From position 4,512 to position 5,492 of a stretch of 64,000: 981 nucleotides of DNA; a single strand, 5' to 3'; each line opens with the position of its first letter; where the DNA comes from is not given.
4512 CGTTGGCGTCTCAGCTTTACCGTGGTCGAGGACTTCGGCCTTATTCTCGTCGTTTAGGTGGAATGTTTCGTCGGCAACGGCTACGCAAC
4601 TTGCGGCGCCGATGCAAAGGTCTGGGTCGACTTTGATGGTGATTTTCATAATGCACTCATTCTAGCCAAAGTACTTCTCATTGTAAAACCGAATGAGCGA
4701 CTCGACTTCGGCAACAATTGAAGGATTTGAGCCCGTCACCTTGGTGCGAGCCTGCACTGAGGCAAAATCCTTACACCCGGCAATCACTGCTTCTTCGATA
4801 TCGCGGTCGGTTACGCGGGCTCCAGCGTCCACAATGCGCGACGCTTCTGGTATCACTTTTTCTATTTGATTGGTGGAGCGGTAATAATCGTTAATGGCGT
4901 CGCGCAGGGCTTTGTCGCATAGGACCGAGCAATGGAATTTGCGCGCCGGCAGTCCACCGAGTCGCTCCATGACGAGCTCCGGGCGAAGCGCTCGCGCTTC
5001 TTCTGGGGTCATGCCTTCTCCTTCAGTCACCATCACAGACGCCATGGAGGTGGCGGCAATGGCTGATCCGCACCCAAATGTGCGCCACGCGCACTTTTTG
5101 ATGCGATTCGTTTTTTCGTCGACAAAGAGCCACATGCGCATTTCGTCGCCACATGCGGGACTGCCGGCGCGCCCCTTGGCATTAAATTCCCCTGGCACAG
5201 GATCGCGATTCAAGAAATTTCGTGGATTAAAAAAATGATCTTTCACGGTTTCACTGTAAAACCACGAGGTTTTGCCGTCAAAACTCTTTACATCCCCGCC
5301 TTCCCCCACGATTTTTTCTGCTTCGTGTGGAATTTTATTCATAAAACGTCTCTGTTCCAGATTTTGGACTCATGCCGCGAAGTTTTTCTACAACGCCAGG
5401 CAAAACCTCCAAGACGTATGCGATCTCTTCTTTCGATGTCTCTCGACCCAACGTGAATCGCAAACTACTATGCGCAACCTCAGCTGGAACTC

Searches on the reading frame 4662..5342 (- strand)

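Call 58: search_protein_families(library=pfam, proteins=[window:4662-5342:-], max_evalue=0.001)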
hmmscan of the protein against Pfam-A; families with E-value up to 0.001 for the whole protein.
window:4662-5342:- (226 aa): 1 family
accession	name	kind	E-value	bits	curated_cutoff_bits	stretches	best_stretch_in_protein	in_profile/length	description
PF01592.21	NifU_N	-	3.6e-31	108.4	22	1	29-157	2-124/127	NifU-like N terminal domain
